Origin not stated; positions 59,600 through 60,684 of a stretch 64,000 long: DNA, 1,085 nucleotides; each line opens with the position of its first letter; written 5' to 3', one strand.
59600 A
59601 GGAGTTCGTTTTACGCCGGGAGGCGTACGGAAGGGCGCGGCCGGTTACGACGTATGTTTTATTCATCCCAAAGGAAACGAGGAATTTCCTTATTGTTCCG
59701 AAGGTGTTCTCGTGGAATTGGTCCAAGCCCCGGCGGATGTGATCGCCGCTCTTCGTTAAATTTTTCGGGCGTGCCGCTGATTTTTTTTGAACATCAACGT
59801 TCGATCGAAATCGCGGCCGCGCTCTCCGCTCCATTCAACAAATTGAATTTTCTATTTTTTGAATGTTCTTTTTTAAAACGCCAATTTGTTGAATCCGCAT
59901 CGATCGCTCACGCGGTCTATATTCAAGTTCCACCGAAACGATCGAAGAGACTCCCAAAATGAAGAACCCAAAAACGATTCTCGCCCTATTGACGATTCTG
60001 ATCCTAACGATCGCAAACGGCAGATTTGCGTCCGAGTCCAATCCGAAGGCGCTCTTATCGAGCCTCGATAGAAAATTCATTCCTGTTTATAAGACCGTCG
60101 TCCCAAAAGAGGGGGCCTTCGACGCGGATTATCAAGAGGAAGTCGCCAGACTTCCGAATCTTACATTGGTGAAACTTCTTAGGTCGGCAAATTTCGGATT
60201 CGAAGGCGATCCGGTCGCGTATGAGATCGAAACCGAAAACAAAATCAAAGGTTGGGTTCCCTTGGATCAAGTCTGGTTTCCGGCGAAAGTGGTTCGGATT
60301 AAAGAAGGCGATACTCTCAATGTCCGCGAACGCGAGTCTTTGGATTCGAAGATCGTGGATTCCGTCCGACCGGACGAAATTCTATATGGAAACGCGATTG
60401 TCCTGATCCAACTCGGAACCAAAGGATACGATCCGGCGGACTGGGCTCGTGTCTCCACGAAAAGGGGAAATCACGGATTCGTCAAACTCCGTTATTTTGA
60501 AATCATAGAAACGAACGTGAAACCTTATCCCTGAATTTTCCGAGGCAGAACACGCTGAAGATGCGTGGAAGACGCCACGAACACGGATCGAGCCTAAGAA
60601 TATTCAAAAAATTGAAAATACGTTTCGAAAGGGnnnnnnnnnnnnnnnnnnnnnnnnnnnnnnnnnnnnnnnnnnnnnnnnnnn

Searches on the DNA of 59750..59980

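Call 79: search_rna_families(source=window, start=59750, end=59980, threshold=evalue, max_evalue=10, show_alignments=1)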
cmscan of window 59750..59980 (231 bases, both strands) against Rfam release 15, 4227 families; matches with E-value up to 10: 7.
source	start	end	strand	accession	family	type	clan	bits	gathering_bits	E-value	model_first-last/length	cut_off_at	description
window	59811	59922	-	RF01705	Flavo-1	Gene; sRNA;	-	25.6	42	0.0015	1-76/76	no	Flavo-1 RNA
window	59818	59907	-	RF03224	MIR9560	Gene; miRNA;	-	18.5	74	0.31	1-96/96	no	MIR9560 microRNA precursor family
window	59833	59894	-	RF04251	MIR5070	Gene; miRNA;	CL00139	14.8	100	3.6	30-87/116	no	MIR5070 microRNA precursor family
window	59911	59948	+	RF01111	SBWMV2_UPD-PKk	Cis-reg;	-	13.1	35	6.2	1-21/21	no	Pseudoknot of upstream pseudoknot domain (UPD) of the 3'UTR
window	59833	59894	+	RF04251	MIR5070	Gene; miRNA;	CL00139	13.1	100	9.7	30-87/116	no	MIR5070 microRNA precursor family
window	59923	59950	+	RF02946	cow-rumen-1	Gene; sRNA;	-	12.7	53.4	2.8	1-61/61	no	cow-rumen-1 RNA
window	59848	59884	+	RF04329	snoMe18S-C1367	Gene; snRNA; snoRNA; CD-box;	-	12.5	101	8.5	1-110/110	no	Drosophila C/D box small nucleolar RNA snoMe18S-C1367 family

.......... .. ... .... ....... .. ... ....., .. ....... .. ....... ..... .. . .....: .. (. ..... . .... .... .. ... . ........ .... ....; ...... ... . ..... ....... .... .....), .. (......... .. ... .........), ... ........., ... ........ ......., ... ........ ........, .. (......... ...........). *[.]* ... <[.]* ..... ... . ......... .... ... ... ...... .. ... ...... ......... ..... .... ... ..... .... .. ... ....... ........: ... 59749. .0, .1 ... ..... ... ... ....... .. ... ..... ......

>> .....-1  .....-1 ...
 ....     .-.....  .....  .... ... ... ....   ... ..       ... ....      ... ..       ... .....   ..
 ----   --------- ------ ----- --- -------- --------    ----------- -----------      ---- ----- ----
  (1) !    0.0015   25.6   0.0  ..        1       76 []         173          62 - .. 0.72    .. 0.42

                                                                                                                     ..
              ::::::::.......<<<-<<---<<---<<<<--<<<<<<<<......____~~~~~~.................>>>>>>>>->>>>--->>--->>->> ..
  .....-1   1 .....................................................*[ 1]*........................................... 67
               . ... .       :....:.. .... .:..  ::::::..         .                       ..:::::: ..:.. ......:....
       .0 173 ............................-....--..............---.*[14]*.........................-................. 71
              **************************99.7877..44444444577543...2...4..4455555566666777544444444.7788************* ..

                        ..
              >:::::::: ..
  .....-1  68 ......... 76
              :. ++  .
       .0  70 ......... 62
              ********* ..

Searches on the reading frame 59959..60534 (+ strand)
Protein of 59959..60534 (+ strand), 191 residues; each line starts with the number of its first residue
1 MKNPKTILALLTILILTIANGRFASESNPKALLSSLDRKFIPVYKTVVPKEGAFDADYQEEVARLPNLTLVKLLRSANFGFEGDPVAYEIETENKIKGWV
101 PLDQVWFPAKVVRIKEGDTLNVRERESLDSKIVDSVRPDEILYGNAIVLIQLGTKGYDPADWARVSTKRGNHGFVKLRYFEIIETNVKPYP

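Call 91: find_encoding_contigs(protein=window:59959-60534:+, flank=2500, max_places=10)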
Protein window:59959-60534:+ (191 aa): 5 contigs read that carry it; 1 place shown.
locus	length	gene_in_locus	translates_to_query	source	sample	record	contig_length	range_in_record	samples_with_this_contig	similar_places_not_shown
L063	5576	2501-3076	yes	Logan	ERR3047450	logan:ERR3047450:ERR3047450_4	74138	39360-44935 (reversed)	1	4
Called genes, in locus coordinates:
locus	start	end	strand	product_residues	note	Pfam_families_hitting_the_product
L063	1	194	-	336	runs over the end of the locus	-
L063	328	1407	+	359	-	PF03372:Exo_endo_phos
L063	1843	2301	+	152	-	PF00903:Glyoxalase (weak), PF13669:Glyoxalase_4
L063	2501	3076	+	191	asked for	-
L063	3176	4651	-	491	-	PF13185:GAF_2, PF13492:GAF_3, PF01590:GAF (weak), PF00211:Guanylate_cyc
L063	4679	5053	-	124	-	PF09345:SiaC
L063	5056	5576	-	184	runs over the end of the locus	PF19788:DUF6272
